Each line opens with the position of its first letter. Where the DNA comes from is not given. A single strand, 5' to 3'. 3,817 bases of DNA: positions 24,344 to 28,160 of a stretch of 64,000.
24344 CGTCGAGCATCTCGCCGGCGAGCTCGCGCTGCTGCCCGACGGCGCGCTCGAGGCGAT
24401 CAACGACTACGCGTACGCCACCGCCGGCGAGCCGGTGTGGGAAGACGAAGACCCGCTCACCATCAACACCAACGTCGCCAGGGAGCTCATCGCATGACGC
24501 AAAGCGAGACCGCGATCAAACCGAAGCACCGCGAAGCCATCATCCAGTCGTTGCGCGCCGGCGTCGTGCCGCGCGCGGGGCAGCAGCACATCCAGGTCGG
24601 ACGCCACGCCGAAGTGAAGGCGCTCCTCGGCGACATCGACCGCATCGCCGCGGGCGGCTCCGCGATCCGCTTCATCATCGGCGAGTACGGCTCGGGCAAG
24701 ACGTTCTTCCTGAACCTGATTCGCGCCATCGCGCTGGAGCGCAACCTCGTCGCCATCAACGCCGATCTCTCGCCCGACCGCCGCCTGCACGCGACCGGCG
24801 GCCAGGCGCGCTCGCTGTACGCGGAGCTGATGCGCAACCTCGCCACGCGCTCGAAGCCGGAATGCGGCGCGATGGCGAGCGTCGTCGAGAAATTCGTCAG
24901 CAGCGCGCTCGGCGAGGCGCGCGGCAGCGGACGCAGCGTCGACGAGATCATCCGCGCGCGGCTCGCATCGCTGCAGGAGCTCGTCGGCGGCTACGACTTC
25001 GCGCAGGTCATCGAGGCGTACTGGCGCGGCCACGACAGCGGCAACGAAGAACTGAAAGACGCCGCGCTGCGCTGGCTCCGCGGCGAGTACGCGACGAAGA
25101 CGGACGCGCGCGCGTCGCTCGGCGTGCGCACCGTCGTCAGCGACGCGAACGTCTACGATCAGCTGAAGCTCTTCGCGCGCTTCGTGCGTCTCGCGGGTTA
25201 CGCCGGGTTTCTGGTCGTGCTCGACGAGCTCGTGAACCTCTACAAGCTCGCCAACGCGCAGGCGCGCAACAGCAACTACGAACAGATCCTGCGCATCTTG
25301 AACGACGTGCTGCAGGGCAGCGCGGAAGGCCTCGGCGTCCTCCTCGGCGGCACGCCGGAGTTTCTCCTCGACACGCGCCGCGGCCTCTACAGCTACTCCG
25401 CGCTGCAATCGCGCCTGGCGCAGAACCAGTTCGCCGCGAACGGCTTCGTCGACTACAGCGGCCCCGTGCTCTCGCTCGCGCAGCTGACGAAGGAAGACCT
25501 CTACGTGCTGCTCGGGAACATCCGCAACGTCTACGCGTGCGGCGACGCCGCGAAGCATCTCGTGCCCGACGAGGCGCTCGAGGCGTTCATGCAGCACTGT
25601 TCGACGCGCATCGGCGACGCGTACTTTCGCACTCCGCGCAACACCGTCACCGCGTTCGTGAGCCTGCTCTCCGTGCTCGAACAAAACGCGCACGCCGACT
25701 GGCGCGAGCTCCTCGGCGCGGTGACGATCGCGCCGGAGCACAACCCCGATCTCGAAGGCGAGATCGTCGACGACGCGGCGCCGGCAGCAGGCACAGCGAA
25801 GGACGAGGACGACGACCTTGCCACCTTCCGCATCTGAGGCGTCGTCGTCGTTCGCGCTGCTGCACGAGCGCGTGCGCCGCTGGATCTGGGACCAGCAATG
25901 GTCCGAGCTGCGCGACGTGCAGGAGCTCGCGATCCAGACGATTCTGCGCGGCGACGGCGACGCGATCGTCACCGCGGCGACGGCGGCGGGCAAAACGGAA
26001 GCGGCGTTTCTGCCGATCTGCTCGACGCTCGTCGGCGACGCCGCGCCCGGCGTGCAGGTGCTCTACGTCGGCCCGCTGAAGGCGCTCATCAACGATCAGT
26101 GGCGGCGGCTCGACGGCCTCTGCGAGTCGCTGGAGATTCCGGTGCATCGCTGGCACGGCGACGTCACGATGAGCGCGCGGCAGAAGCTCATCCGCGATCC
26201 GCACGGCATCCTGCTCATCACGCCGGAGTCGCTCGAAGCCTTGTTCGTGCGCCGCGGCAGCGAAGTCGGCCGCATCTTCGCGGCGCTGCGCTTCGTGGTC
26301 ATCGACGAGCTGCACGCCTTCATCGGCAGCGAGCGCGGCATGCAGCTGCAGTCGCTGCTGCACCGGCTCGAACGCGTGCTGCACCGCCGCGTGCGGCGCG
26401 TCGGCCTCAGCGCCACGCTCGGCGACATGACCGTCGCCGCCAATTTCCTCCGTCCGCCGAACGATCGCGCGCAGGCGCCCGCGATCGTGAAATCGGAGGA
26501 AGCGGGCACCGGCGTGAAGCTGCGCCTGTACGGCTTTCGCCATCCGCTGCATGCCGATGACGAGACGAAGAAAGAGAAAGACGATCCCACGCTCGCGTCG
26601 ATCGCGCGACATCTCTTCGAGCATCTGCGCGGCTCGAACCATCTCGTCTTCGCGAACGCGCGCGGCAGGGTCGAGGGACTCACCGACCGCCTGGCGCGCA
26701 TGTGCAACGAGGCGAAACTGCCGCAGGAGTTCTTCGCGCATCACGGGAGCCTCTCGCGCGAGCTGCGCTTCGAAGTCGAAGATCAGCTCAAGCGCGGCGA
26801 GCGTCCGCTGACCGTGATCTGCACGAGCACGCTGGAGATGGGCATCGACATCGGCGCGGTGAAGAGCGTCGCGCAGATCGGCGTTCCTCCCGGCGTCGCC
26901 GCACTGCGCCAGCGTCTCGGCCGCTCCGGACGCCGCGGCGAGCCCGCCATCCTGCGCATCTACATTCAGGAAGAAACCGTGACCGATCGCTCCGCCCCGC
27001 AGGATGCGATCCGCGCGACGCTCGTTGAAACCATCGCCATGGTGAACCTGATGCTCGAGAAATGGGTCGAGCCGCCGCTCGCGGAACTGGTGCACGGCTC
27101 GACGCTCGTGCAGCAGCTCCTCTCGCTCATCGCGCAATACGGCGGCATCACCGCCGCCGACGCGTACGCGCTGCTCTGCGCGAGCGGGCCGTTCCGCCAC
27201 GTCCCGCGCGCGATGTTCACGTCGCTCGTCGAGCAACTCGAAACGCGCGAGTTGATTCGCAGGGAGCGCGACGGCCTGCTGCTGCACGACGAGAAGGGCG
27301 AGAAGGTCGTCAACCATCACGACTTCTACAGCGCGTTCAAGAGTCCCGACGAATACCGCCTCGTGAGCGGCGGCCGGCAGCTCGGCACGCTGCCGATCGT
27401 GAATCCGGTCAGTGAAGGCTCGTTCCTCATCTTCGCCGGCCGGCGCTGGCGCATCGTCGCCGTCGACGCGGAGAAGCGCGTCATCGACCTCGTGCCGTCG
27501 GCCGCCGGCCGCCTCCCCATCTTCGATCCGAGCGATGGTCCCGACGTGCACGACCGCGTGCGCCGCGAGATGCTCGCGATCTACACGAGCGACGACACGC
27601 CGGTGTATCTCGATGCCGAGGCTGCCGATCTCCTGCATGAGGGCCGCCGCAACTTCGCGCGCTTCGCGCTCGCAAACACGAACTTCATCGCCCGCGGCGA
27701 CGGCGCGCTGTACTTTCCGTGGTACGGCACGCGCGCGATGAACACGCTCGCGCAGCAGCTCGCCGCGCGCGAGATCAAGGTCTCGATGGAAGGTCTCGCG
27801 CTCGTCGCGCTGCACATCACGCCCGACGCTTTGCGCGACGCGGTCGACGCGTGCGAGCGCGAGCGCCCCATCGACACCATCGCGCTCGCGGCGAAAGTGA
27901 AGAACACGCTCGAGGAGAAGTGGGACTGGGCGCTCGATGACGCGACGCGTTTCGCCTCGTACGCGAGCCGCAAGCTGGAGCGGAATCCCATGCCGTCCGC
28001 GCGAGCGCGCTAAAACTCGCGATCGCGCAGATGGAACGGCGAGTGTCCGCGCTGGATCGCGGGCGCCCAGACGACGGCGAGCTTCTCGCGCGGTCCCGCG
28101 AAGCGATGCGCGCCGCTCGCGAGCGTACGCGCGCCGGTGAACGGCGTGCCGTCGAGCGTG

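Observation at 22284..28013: Three-gene TerB / ATPase / DEAD-box helicase cassette matching the Shango anti-phage system architecture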

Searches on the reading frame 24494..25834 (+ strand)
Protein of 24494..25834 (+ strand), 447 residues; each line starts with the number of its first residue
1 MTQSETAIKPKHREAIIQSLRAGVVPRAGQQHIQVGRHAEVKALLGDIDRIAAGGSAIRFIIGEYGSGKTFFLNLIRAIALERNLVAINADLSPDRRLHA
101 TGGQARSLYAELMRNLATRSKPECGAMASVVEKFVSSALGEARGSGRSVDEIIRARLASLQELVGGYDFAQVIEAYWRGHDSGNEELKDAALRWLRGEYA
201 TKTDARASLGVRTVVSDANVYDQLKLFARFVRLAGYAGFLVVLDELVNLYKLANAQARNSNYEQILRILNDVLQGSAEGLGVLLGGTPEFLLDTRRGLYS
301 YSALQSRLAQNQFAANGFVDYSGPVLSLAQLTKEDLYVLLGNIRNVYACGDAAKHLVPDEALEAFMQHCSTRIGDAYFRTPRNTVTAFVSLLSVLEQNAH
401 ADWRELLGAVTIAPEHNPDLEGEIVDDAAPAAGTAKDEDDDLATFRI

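Call 9: search_protein_families(library=pfam, proteins=[window:24494-25834:+], max_evalue=0.01)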
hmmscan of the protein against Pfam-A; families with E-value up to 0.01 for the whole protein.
window:24494-25834:+ (447 aa): 3 families
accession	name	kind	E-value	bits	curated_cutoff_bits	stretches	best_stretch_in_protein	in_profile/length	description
PF10923.14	BrxC_BrxD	-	5.4e-157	523.4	22.2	1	8-408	1-411/414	BREX system ATP-binding protein BrxC/D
PF13191.12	AAA_16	-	3.9e-06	27.9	32.6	1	35-125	3-95/167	AAA ATPase domain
PF13401.12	AAA_22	-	0.00035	21.3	27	0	59-121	8-63/130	AAA domain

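Call 10: search_protein_families(library=padloc, proteins=[window:24494-25834:+], max_evalue=0.01)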
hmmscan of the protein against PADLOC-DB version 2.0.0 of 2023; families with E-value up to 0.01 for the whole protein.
window:24494-25834:+ (447 aa): 2 families
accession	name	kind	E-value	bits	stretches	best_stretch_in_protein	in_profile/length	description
PDLC03959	SngB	-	3.8e-182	604.2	1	5-447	3-439/439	-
PDLC02494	BrxD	-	6.8e-52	175.1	1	8-404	4-407/440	BrxD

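Call 21: find_related_loci(query=window:24494-25834:+, collection=genome_contigs, flank=10000)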
Query window:24494-25834:+ (447 aa) in genome_contigs; peptide patterns used: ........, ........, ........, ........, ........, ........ (x = any residue, [..] = any of these).
280 stretches matched a pattern; 217 encode a relative of the query (tblastn E <= 1e-3); the best 80 are kept; 80 distinct loci.
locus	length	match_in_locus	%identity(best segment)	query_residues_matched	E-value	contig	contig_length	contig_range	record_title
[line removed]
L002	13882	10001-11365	84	1-447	0e+0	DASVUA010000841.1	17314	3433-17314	MAG TPA_asm: Thermoanaerobaculia bacterium isolate SMAG_U3305 k141_580599, whole genome shotgun sequence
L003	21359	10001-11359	84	1-447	0e+0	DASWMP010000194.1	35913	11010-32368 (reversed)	MAG TPA_asm: Thermoanaerobaculia bacterium isolate SMAG_U3390 k141_168267, whole genome shotgun sequence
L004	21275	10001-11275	86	1-426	0e+0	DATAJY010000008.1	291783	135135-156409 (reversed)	MAG TPA_asm: Thermoanaerobaculia bacterium isolate SMAG_U6924 k141_10427, whole genome shotgun sequence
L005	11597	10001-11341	83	1-447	0e+0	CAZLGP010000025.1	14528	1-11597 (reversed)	MAG TPA_asm: uncultured Thermoanaerobaculia bacterium isolate binchicken_co31_43 genome assembly, contig: k141_2145002,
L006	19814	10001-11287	83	5-445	0e+0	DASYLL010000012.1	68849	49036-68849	MAG TPA_asm: Thermoanaerobaculia bacterium isolate SMAG_U4347 k141_1198530, whole genome shotgun sequence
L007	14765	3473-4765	84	1-430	0e+0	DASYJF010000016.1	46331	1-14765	MAG TPA_asm: Thermoanaerobaculia bacterium isolate SMAG_U4288 k141_1549277, whole genome shotgun sequence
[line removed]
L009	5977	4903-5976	87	7-364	0e+0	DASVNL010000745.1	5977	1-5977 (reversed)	MAG TPA_asm: Thermoanaerobaculia bacterium isolate SMAG_U3126 k141_37772, whole genome shotgun sequence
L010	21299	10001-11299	69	8-447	0e+0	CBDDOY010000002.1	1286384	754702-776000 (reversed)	MAG: Spirochaetaceae bacterium isolate ce77e197-c168-4bc4-8750-8ce2b630077d genome assembly, contig: contig_2, whole gen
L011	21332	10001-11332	66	6-447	0e+0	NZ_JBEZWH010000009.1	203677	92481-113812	Spirillospora sp. NPDC029432 NPDC029432_95_B3.ctg-0009, whole genome shotgun sequence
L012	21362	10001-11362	68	8-447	0e+0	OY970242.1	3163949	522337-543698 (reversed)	MAG: uncultured Microthrixaceae bacterium isolate MFD03066.bin.2.142 genome assembly, chromosome: 1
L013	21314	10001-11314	69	8-447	0e+0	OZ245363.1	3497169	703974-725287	MAG: Spirochaetaceae bacterium isolate 33477e18-5526-469a-9656-55c3f18f4b17 genome assembly, chromosome: 1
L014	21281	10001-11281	69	7-447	0e+0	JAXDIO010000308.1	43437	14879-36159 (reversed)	MAG: Thermoanaerobaculia bacterium isolate BP_55 scaffold_1442403, whole genome shotgun sequence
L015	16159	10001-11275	71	8-433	0e+0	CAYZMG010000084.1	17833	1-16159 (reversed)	MAG TPA_asm: uncultured Acidimicrobiales bacterium isolate binchicken_co266_12 genome assembly, contig: NODE_5179_length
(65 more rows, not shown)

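Call 23: search_protein_families(library=ncbifam, proteins=[window:24494-25834:+], max_evalue=0.001)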
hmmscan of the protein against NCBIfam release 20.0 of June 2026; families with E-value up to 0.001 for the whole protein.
window:24494-25834:+ (447 aa): 1 family
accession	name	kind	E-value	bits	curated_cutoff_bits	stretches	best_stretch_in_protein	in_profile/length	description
NF033438.1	BREX_BrxD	equivalog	6.6e-50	170.4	350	1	11-402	3-401/423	BREX system ATP-binding protein BrxD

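Call 36: search_dna_similar(query=window:24494-25834:+, collection=plasmids, mode=protein, max_rows=25)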
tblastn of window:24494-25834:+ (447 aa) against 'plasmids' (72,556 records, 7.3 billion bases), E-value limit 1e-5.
Records with a match: 699; places in all: 710; records where one place covers at least 80% of the query: 690.
Best place of each record, by identity: 60-80% 611; <60% 88.
By first word of the organism name: Klebsiella 452; Salmonella 144; Escherichia 14; Sulfitobacter 7; Phaeobacter 5; Azospirillum 4; Bradyrhizobium 4; Raoultella 4; Burkholderia 3; Paracoccus 3; and 48 more.
By predicted mobility (MOB-suite, as given by PLSDB): conjugative 545; non-mobilizable 109; mobilizable 45.
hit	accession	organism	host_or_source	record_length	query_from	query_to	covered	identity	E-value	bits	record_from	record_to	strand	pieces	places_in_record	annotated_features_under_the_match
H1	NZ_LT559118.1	Nonomuraea gerenzanensis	-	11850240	4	447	99%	66.1%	0e+0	611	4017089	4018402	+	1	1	none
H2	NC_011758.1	Methylorubrum extorquens CM4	-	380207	3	447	100%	64.7%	0e+0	584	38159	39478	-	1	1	ATP-binding protein | DEAD/DEAH box helicase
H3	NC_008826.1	Methylibium petroleiphilum PM1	-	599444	4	447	99%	64.1%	0e+0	601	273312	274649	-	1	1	ATP-binding protein | TerB N-terminal domain-containing protein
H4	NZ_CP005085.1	Sphingobium sp. TKS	-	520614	6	447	99%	64.3%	0e+0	569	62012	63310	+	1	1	BREX system ATP-binding domain-containing protein | DEAD/DEAH box helicase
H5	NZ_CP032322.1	Azospirillum argentinense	soil sample,Agricultural field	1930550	4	447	99%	63.8%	0e+0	573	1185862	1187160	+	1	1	record has no annotation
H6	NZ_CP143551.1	Burkholderia multivorans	Homo sapiens,bronchoalveolar lavage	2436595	6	447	99%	63.8%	0e+0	591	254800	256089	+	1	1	none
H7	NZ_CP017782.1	Rhodobacter xanthinilyticus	bacterial culture,sea water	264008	6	447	99%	63.6%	0e+0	569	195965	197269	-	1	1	ATP-binding protein | TerB N-terminal domain-containing protein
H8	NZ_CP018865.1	Arthrobacter crystallopoietes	single cell,soil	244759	2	447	100%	62.8%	0e+0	602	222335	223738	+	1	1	ATP-binding protein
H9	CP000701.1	Rhizorhabdus wittichii RW1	-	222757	1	447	100%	62.0%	0e+0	570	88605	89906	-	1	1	hypothetical protein | DEAD/DEAH box helicase domain protein | protein of unknown function DUF805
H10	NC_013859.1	Azospirillum sp. B510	-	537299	1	447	100%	62.0%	0e+0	569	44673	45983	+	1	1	ATP-binding protein | DEAD/DEAH box helicase | TerB N-terminal domain-containing protein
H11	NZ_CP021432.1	Yoonia vestfoldensis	Skeletonema marinoi strain RO5AC,Cell ...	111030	6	447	99%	62.7%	4e-180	565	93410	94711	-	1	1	ATP-binding protein | tellurite resistance TerB C-terminal domain-containing protein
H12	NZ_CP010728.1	Phaeobacter inhibens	cell culture,clam larvae aquaculture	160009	6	447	99%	62.7%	4e-180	565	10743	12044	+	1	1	ATP-binding protein | TerB N-terminal domain-containing protein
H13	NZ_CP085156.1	Pseudosulfitobacter sp. DSM 107133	cell culture,Seawater from the North ...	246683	6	447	99%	62.4%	3e-179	563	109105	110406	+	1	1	ATP-binding protein | TerB N-terminal domain-containing protein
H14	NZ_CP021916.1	Sagittula sp. P11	cell culture,sulfidic waters (60 m) ...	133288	6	447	99%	62.4%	4e-178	559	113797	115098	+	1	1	ATP-binding protein | TerB N-terminal domain-containing protein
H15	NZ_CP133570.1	Pseudoalteromonas sp. HL-AS1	sediment core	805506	1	447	100%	61.6%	0e+0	573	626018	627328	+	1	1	ATP-binding protein | TerB N-terminal domain-containing protein | DEAD/DEAH box helicase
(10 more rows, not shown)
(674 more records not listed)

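Call 54: search_solved_structures(query=window:24494-25834:+, max_evalue=0.01)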
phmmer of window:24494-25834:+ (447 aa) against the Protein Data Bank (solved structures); distinct sequences matched with E-value up to 0.01: 0.

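Call 82: search_dna_similar(query=window:24494-25834:+, collection=phages, mode=protein, max_rows=10)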
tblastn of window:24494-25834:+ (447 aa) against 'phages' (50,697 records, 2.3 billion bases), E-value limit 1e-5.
No match.

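Call 94: search_protein_families(library=phrogs, proteins=[window:24494-25834:+], max_evalue=0.001)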
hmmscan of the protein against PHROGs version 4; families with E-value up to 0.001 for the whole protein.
window:24494-25834:+ (447 aa): 0 families

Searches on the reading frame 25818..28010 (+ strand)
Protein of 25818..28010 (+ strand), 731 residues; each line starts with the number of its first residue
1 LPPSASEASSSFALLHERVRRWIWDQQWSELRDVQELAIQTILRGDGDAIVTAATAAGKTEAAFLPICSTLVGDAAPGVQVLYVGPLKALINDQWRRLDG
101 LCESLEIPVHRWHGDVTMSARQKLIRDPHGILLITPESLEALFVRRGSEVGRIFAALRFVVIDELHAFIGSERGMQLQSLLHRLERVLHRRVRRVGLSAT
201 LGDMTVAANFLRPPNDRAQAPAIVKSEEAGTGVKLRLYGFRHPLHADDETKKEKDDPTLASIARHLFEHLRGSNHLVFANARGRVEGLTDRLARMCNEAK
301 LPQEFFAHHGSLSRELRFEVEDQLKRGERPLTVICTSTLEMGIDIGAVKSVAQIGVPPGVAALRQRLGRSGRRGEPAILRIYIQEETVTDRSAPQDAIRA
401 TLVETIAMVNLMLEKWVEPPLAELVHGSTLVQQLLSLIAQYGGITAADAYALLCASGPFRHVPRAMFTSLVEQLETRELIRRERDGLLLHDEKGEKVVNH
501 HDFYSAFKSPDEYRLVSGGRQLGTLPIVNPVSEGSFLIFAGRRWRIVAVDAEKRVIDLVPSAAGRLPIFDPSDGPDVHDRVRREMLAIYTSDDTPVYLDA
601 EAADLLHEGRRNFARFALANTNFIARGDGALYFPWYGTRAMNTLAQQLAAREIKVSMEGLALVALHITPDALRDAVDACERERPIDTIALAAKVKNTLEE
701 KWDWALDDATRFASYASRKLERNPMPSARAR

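Call 9: search_protein_families(library=pfam, proteins=[window:25818-28010:+], max_evalue=0.01)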
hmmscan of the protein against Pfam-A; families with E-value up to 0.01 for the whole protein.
window:25818-28010:+ (731 aa): 4 families
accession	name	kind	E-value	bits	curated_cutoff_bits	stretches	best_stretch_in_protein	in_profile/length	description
PF00270.35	DEAD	-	1.2e-30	106.9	26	1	33-202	2-161/167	DEAD/DEAH box helicase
PF00271.37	Helicase_C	-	1.1e-16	61.5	23.5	1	265-374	8-110/110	Helicase conserved C-terminal domain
PF19306.5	WH_Lhr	-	0.0043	16.9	27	0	430-555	21-157/168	Large helicase-related protein, winged helix domain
PF22590.2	Cas3-like_C_2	-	0.0056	17.4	27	0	275-373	5-104/106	CRISPR-associated nuclease/helicase Cas3, C-terminal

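Call 10: search_protein_families(library=padloc, proteins=[window:25818-28010:+], max_evalue=0.01)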
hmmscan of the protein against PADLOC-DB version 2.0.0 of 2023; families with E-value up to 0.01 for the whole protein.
window:25818-28010:+ (731 aa): 62 families (the best 25 are shown)
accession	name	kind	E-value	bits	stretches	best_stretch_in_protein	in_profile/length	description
PDLC03960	SngC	-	2e-263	874.4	1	9-723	3-711/720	-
PDLC02503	BrxHI|BrxHII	-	8.9e-123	409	1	10-711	3-670/698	BrxHI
PDLC02501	BrxHI|BrxHII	-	1.1e-76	256.6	1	13-645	5-609/925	BrxHI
PDLC02897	DpdJ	-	2.2e-39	133.1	1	3-373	73-451/1570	DpdJ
PDLC00037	DruE3|DruE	-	2e-27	93.4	2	319-383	1047-1110/2055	SNF2 family N-terminal domain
PDLC00035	DruE3|DruE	-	1.2e-26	90.7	2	319-396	1050-1126/1460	SNF2 family N-terminal domain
PDLC00036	DruE3|DruE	-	7.7e-21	70.9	2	40-203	102-287/2023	SNF2 family N-terminal domain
PDLC00192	HamB1|HamB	-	1e-18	64.4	2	29-204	267-437/1104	DEAD-box helicase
PDLC02864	DpdF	-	1.7e-17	61.4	1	28-389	20-345/610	DpdF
PDLC01761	Cas3b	-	6.7e-16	56.1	2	23-125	212-303/705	-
PDLC02896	DpdJ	-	1.1e-15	54.5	2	115-204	323-415/1487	DpdJ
PDLC00188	HamB1|HamB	-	4.4e-15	52.8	2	35-205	248-413/1037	DEAD-box helicase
PDLC00013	DruE1|DruE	-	5.8e-15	52.3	2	315-375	1068-1128/1776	SNF2 family N-terminal domain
PDLC03928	PsyrT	-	1.9e-14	50.9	2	26-187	18-171/689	-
PDLC02861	DpdF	-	2e-13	47.5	1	262-385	230-345/611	DpdF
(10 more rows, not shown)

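Call 23: search_protein_families(library=ncbifam, proteins=[window:25818-28010:+], max_evalue=0.001)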
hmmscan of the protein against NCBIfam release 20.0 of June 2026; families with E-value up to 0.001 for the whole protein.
window:25818-28010:+ (731 aa): 23 families
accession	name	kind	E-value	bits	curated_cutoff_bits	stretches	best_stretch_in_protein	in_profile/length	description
TIGR04121.1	DEXH_lig_assoc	equivalog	1.8e-67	227.7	850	1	18-475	2-435/804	ligase-associated DNA damage response DEXH box helicase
NF010338.0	PRK13767.1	equivalog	9.2e-58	196.2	849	1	12-373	16-385/877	ATP-dependent helicase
NF007284.0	PRK09751.1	equivalog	7.9e-38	129.4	1496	2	20-295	20-315/1538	ATP-dependent helicase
TIGR03817.1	DECH_helic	hypoth_equivalog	4.2e-34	117.9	874.1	1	34-384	40-384/742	helicase/secretion neighborhood putative DEAH-box helicase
TIGR02621.3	cas3_GSU0051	exception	2.7e-14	53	400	1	37-390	21-388/854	type I-G CRISPR-associated helicase/endonuclease Cas3g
TIGR00614.1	recQ_fam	subfamily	3.5e-14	52.5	219.8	1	28-385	9-332/470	RecQ family ATP-dependent DNA helicase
NF002654.0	PRK02362.1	equivalog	1.2e-13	50.3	887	1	20-298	13-269/739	ATP-dependent DNA helicase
NF040935.1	helicase_Hel308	equivalog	1.3e-13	50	1200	1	16-302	12-277/704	ATP-dependent DNA helicase Hel308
NF001308.0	PRK00254.1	equivalog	1.6e-13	49.8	1216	1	16-212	9-190/720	ATP-dependent DNA helicase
NF041067.1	DpdJ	equivalog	1.7e-12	45.8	800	1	120-204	321-408/1482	protein DpdJ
NF053631.1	RNA_helic_CshA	equivalog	3.6e-12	45.9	646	2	15-164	6-149/434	degradosome RNA helicase CshA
NF053711.1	RNA_heli_RhlE1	exception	1.8e-11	43.5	750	1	23-375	16-340/434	RNA helicase RhlE1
NF002251.0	PRK01172.1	equivalog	7.4e-11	41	891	1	29-298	21-262/674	ATP-dependent DNA helicase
TIGR01389.1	recQ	equivalog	1.7e-10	40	640.2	1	262-378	215-323/591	DNA helicase RecQ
NF008279.0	PRK11057.1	equivalog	1.7e-09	36.6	1015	1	262-378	227-335/608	ATP-dependent DNA helicase RecQ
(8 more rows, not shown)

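Call 55: search_solved_structures(query=window:25818-28010:+, max_evalue=0.00001)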
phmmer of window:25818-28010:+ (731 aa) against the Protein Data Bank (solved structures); distinct sequences matched with E-value up to 0.00001: 72 (the best 60 are shown).
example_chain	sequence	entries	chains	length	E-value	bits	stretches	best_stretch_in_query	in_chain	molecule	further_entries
5v9x_A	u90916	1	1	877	2.6e-34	121.7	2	41-294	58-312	ATP-dependent DNA helicase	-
7lhl_A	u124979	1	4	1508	1.5e-33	119.2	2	41-294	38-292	ATP-dependent DNA helicase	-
6znp_A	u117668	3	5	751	6.4e-25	90.6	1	15-380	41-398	Uncharacterized ATP-dependent helicase YprA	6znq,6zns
8alz_B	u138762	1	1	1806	9.5e-22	80.1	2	30-212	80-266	Activating signal cointegrator 1 complex subunit 3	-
6qv3_A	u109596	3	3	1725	4.6e-19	71.3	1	31-213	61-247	Pre-mRNA splicing helicase-like protein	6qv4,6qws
5m59_A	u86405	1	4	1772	5.1e-19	71.1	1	31-213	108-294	Pre-mRNA splicing helicase-like protein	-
9if7_LB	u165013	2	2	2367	1.4e-17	66.4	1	29-214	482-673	ATP-dependent RNA helicase, putative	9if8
9tu7_Y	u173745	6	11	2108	1e-16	63.5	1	288-388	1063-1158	DEAD/DEAH box helicase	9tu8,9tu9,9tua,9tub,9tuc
7zpq_CA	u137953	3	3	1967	1.2e-16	63.3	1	30-211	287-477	SLH1 isoform 1 | RQC trigger complex helicase SLH1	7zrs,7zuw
3jcr_C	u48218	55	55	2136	6.8e-15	57.5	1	31-315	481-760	hBrr2 | U5 small nuclear ribonucleoprotein 200 kDa helicase | Brr2, U5 small nuclear ribonucleoprotein 200 kDa helicase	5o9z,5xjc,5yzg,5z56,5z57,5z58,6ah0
8ro0_B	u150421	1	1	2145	5.2e-14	54.5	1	28-214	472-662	U5 small nuclear ribonucleoprotein 200 kDa helicase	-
4bgd_A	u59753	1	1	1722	3.1e-13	52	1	28-216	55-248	PRE-MRNA-SPLICING HELICASE BRR2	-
5m5p_A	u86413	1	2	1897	3.4e-13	51.9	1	28-216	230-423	Pre-mRNA-splicing helicase BRR2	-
5dca_A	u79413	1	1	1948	3.8e-13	51.7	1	28-216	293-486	Pre-mRNA-splicing helicase BRR2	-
3jcm_N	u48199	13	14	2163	5.4e-13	51.2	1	28-216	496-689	Pre-mRNA-splicing helicase BRR2 | BRR2 isoform 1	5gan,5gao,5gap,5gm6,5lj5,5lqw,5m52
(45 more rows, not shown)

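Call 94: search_protein_families(library=phrogs, proteins=[window:25818-28010:+], max_evalue=0.001)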
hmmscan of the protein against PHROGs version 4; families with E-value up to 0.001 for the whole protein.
window:25818-28010:+ (731 aa): 2 families
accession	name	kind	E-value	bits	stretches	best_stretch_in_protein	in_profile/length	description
phrog_6819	-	DNA, RNA and nucleotide metabolism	2.3e-26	93.4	1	14-488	5-443/645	Holliday junction branch migration helicase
phrog_16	-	DNA, RNA and nucleotide metabolism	7.5e-10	38.6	1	30-375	272-588/986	DNA helicase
